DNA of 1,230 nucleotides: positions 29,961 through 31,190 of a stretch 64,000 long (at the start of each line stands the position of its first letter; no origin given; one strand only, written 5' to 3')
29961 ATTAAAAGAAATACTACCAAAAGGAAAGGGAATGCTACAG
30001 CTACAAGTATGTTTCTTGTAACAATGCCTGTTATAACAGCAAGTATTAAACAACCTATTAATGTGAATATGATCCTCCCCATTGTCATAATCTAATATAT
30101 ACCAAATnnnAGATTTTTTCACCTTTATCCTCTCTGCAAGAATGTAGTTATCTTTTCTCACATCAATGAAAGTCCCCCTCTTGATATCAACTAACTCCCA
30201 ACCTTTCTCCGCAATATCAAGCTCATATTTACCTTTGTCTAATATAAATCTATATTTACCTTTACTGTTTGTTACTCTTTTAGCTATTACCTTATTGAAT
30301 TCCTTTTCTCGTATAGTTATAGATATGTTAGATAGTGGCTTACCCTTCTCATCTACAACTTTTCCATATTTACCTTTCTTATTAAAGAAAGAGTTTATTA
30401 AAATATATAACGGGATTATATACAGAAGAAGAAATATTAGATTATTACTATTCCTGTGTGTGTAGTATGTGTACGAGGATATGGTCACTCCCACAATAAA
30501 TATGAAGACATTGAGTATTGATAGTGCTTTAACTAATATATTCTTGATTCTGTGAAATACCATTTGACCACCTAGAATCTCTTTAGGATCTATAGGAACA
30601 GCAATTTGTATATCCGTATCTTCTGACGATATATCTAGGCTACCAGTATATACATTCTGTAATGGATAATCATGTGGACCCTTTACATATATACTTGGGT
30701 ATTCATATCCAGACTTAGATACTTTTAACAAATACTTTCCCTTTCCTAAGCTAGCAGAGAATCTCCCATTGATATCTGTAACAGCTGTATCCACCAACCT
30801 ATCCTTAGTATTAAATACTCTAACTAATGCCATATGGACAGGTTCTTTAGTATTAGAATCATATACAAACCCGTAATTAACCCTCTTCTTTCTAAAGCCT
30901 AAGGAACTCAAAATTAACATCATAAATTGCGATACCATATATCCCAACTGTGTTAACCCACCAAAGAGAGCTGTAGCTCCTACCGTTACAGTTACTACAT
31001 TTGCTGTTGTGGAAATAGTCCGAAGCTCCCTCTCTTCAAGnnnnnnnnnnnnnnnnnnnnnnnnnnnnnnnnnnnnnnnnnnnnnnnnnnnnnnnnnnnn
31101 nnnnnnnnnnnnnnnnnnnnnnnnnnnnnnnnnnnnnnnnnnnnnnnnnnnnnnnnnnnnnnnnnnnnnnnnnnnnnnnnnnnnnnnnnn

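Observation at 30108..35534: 1808-aa surface protein with a polyglycine region, FN3 repeat array and dual transthyretin-like domains interleaved with TM helices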

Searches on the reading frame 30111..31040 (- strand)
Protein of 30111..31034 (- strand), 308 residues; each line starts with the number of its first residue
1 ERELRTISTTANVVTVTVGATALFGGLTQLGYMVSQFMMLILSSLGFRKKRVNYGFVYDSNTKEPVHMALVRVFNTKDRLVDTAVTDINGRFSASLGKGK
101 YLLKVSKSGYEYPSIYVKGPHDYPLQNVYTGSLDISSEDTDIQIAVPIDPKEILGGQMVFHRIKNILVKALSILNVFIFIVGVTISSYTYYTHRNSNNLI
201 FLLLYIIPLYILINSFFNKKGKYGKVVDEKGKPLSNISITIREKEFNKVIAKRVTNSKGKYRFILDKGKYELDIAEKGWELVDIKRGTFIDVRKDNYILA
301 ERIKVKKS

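Call 13: find_homologous_proteins(query=window:30111-31034:-, max_evalue=0.001)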
Query seq(308 aa) (308 aa): 4 proteins with E <= 0.001 among 1349 candidates.
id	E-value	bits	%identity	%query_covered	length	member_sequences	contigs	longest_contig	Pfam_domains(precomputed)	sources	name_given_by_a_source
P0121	5.8e-121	421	60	100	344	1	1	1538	PF13715.13,PF13620.13,PF22904.4,PF17210.10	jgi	jgi:hypothetical protein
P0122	2.6e-88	314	67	67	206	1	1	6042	PF13715.13,PF13620.13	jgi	jgi:hypothetical protein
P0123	1.3e-43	167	32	98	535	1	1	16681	PF13620.13,PF17210.10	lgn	-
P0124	1.1e-12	66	25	72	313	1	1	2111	PF13715.13,PF13620.13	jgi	jgi:hypothetical protein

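Call 28: search_protein_representatives(alignment_id=A1)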
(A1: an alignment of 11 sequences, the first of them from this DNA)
Query: 11 sequences, 311 profile positions. Proteins with E-value up to 0.001 (for the whole library): 16232; up to 1e-10: 6145; up to 1e-30: 2510. The best 150 are listed.
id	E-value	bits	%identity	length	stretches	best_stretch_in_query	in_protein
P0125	1.4e-258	871.5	-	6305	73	57-123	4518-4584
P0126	6.4e-198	672.3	-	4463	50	57-112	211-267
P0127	2.1e-169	578.6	-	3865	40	55-113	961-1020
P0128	3.8e-153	525.2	-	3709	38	57-112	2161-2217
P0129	9.1e-133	458.2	-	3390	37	57-113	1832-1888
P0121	1.1e-125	435.0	-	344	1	3-310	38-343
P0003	4.1e-124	429.8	-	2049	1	15-310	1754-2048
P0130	2.7e-122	423.9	-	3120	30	63-112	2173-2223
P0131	6.1e-122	422.7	-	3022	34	56-113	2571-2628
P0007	1.4e-120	418.2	-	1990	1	2-310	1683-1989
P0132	2.3e-119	414.2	-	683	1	2-310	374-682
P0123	2.3e-108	378.1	-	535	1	3-310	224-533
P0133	6.7e-105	366.7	-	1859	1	2-308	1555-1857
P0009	3.0e-103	361.3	-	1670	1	3-310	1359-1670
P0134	3.4e-103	361.1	-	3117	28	54-118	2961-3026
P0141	7.8e-93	327.1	-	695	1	3-307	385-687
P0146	5.7e-86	304.5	-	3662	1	3-310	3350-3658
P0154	9.8e-82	290.6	-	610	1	14-310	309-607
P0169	9.7e-77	274.2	-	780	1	3-310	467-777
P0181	6.8e-74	264.9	-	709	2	3-310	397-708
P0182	9.8e-74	264.3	-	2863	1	10-309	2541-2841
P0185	1.4e-73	263.9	-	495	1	7-309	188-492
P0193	1.0e-70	254.5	-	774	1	9-285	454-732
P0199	2.8e-70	253.0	-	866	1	23-310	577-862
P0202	7.2e-70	251.7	-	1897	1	4-308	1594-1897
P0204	1.1e-69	251.0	-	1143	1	29-308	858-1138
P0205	1.2e-69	251.0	-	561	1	7-285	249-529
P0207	1.3e-69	250.8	-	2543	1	7-308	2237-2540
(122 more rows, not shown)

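Call 35: find_related_loci(query=A3, collection=genome_contigs, flank=6000)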
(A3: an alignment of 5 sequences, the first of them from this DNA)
Query A3 (310 aa) in genome_contigs; peptide patterns used: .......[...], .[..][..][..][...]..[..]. (x = any residue, [..] = any of these).
62 stretches matched a pattern; 5 encode a relative of the query (tblastn E <= 1e-3); 5 distinct loci.
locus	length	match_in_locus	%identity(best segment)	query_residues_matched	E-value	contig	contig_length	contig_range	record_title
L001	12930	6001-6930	75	1-310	1e-150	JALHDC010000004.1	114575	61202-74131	MAG: bacterium isolate 1-no_shock_S1_027 scaffold_110, whole genome shotgun sequence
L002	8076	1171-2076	51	1-302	9e-103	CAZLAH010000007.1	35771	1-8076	MAG TPA_asm: uncultured Candidatus Saccharibacteria bacterium isolate SRP192927_co2_210 genome assembly, contig: NODE_14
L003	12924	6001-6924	47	1-309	4e-90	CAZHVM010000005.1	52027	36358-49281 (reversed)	MAG TPA_asm: uncultured Candidatus Saccharibacteria bacterium isolate SRP192927_co3_113 genome assembly, contig: NODE_10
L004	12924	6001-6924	45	1-309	9e-87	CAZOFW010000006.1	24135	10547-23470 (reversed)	MAG TPA_asm: uncultured Candidatus Saccharibacteria bacterium isolate SRP062349_co2_265 genome assembly, contig: NODE_11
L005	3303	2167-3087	41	1-308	6e-73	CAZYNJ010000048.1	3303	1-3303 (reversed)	MAG TPA_asm: uncultured Candidatus Saccharibacteria bacterium isolate SRP191223_co1_99 genome assembly, contig: NODE_470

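Call 38: find_homologous_proteins(query=A4, max_evalue=1e-10)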
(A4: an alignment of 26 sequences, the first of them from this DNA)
Query A4 (26 sequences) (310 aa, profile of the alignment): 21 proteins with E <= 1e-10 among 8000 candidates.
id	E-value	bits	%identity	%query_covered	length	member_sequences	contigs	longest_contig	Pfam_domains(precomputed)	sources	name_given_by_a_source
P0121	1.9e-92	328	60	99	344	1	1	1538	PF13715.13,PF13620.13,PF22904.4,PF17210.10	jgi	jgi:hypothetical protein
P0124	3.1e-66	242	25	72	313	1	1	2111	PF13715.13,PF13620.13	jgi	jgi:hypothetical protein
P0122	5.8e-56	208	67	66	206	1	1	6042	PF13715.13,PF13620.13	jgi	jgi:hypothetical protein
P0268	5.7e-54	201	30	84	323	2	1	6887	PF13620.13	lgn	-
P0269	2.3e-52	196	28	78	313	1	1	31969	PF13715.13,PF13620.13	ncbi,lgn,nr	ncbi:MAG: cellulose 1,4-beta-cellobiosidase [Candidatus Nomurabacteria bacterium]|nr:cellulose 1,4-b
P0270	1.7e-50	190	26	77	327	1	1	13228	PF13715.13,PF13620.13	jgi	jgi:hypothetical protein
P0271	4.6e-50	188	28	75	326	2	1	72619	PF13715.13,PF13620.13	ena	-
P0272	5.1e-50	188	29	78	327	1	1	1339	PF13715.13,PF13620.13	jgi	jgi:hypothetical protein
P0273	5.7e-49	185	28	80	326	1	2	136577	PF13715.13,PF13620.13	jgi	jgi:hypothetical protein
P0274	2.1e-48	183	30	78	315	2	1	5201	PF13715.13,PF13620.13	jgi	jgi:hypothetical protein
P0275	2.4e-48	183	26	80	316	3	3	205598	PF13715.13,PF13620.13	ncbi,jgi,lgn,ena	-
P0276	1.2e-46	177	29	74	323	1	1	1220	PF13715.13,PF13620.13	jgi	jgi:hypothetical protein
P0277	1.4e-46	177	27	82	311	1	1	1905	PF13620.13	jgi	jgi:hypothetical protein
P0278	3.3e-46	176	28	77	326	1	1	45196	PF13715.13,PF13620.13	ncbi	-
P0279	4.1e-46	175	26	89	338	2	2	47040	PF13620.13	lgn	-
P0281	1.5e-45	174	24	78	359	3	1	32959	PF23194.2,PF13620.13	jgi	jgi:hypothetical protein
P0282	1.6e-45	174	26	73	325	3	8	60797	PF13715.13,PF13620.13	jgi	jgi:hypothetical protein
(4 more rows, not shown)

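Call 46: find_encoding_contigs(protein=P0275, flank=6000, max_places=3)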
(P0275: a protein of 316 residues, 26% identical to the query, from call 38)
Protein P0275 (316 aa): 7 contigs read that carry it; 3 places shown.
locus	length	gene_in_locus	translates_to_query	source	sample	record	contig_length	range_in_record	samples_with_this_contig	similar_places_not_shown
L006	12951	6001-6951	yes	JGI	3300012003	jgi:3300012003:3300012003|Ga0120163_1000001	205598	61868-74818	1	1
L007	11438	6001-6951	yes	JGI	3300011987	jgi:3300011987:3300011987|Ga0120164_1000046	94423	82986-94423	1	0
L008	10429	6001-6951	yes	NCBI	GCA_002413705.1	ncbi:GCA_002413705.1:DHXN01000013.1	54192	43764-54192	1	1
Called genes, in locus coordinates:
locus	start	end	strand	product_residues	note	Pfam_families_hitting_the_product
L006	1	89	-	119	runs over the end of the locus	PF11969:DcpS_C, PF01230:HIT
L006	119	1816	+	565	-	PF01368:DHH, PF02272:DHHA1 (weak), PF17768:RecJ_OB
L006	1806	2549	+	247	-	PF00075:RNase_H, PF01693:Cauli_VI (faint)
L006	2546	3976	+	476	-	PF03772:Competence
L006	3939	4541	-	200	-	PF00081:Sod_Fe_N (weak), PF02777:Sod_Fe_C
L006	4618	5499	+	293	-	PF00753:Lactamase_B, PF23023:Anti-Pycsar_Apyc1 (faint)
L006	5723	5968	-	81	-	PF00830:Ribosomal_L28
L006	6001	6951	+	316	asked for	PF13620:CarboxypepD_reg (faint), PF13715:CarbopepD_reg_2 (faint)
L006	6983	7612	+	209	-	PF02163:Peptidase_M50 (faint)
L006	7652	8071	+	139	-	PF00164:Ribosom_S12_S23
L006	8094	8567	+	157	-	PF00177:Ribosomal_S7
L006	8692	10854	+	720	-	PF00009:GTP_EFTU, PF22042:EF-G_D2, PF03144:GTP_EFTU_D2, PF14492:EFG_III, PF16658:RF3_C (weak), PF03764:EFG_IV, PF00679:EFG_C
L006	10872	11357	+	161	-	-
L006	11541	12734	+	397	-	PF00009:GTP_EFTU, PF03144:GTP_EFTU_D2, PF03143:GTP_EFTU_D3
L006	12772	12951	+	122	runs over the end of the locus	PF00338:Ribosomal_S10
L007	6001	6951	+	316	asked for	PF13620:CarboxypepD_reg (faint), PF13715:CarbopepD_reg_2 (faint)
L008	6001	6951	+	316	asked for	PF13620:CarboxypepD_reg (faint), PF13715:CarbopepD_reg_2 (faint)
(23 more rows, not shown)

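Call 48: find_encoding_contigs(protein=P0269, flank=5000, max_places=1)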
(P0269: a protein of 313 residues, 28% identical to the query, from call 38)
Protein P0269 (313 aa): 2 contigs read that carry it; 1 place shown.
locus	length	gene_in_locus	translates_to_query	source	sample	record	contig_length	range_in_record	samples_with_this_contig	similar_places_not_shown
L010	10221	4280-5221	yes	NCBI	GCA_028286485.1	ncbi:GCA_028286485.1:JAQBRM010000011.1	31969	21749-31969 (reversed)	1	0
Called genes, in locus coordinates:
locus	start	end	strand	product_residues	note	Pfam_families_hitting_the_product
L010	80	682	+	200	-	PF00075:RNase_H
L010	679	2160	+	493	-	PF13567:DUF4131, PF03772:Competence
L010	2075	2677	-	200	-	PF00081:Sod_Fe_N (weak), PF02777:Sod_Fe_C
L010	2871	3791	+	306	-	PF00753:Lactamase_B, PF23023:Anti-Pycsar_Apyc1 (weak)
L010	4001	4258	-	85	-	PF00830:Ribosomal_L28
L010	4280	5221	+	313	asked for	PF13620:CarboxypepD_reg (weak), PF13715:CarbopepD_reg_2 (faint)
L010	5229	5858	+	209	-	PF02163:Peptidase_M50 (weak)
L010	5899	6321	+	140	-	PF00164:Ribosom_S12_S23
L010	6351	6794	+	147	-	PF00177:Ribosomal_S7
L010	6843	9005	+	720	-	PF00009:GTP_EFTU, PF22042:EF-G_D2, PF03144:GTP_EFTU_D2, PF14492:EFG_III, PF16658:RF3_C (weak), PF03764:EFG_IV, PF00679:EFG_C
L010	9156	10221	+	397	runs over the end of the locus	PF00009:GTP_EFTU, PF03144:GTP_EFTU_D2, PF03143:GTP_EFTU_D3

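Call 49: find_encoding_contigs(protein=P0282, flank=5000, max_places=1)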
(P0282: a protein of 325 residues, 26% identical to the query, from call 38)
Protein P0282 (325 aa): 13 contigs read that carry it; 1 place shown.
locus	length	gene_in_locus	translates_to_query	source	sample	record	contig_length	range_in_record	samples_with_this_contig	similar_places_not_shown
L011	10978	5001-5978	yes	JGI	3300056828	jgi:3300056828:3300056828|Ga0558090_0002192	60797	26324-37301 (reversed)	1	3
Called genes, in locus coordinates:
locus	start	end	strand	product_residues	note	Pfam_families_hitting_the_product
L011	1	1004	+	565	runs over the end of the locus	PF01368:DHH, PF02272:DHHA1 (weak), PF17768:RecJ_OB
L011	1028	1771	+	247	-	PF00075:RNase_H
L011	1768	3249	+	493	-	PF13567:DUF4131, PF03772:Competence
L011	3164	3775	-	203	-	PF00081:Sod_Fe_N (weak), PF02777:Sod_Fe_C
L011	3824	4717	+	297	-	PF00753:Lactamase_B, PF23023:Anti-Pycsar_Apyc1 (weak)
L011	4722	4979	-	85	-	PF00830:Ribosomal_L28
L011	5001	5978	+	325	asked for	PF13620:CarboxypepD_reg (weak), PF13715:CarbopepD_reg_2 (faint), PF13620:CarboxypepD_reg (weak)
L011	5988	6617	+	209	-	PF02163:Peptidase_M50 (weak)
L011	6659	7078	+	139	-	PF00164:Ribosom_S12_S23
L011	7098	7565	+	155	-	PF00177:Ribosomal_S7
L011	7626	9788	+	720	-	PF00009:GTP_EFTU, PF22042:EF-G_D2, PF03144:GTP_EFTU_D2, PF14492:EFG_III, PF16658:RF3_C (weak), PF03764:EFG_IV, PF00679:EFG_C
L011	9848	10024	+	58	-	-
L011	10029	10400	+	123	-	-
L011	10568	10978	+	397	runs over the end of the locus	PF00009:GTP_EFTU, PF03144:GTP_EFTU_D2, PF03143:GTP_EFTU_D3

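Call 50: find_encoding_contigs(protein=P0281, flank=5000, max_places=1)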
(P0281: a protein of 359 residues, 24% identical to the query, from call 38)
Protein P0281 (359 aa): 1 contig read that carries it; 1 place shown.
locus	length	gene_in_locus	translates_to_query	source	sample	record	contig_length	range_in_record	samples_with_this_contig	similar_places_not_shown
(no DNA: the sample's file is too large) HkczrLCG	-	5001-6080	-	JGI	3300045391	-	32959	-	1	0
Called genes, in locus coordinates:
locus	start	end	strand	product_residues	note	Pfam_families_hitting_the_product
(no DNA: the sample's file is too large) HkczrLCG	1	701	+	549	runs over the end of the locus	PF01368:DHH, PF02272:DHHA1, PF17768:RecJ_OB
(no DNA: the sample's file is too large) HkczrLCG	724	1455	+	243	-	PF00075:RNase_H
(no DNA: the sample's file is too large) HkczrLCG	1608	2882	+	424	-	PF03772:Competence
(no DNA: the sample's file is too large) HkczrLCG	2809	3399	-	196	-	PF00081:Sod_Fe_N (weak), PF02777:Sod_Fe_C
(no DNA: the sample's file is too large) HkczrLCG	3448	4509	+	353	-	PF00753:Lactamase_B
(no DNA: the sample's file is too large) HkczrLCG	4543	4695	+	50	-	-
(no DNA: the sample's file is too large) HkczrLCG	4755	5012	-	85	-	PF00830:Ribosomal_L28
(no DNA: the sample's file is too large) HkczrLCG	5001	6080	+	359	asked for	PF23194:NOMO_5th (faint), PF13620:CarboxypepD_reg (weak)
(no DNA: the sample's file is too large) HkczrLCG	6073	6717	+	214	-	PF02163:Peptidase_M50 (weak)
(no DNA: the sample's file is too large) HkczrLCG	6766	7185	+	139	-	PF00164:Ribosom_S12_S23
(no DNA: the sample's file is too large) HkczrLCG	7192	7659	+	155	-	PF00177:Ribosomal_S7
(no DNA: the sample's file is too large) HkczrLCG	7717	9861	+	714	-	PF00009:GTP_EFTU, PF03144:GTP_EFTU_D2, PF22042:EF-G_D2, PF14492:EFG_III, PF16658:RF3_C (weak), PF03764:EFG_IV, PF00679:EFG_C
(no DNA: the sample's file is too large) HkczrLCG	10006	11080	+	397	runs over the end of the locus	PF00009:GTP_EFTU, PF03144:GTP_EFTU_D2, PF03143:GTP_EFTU_D3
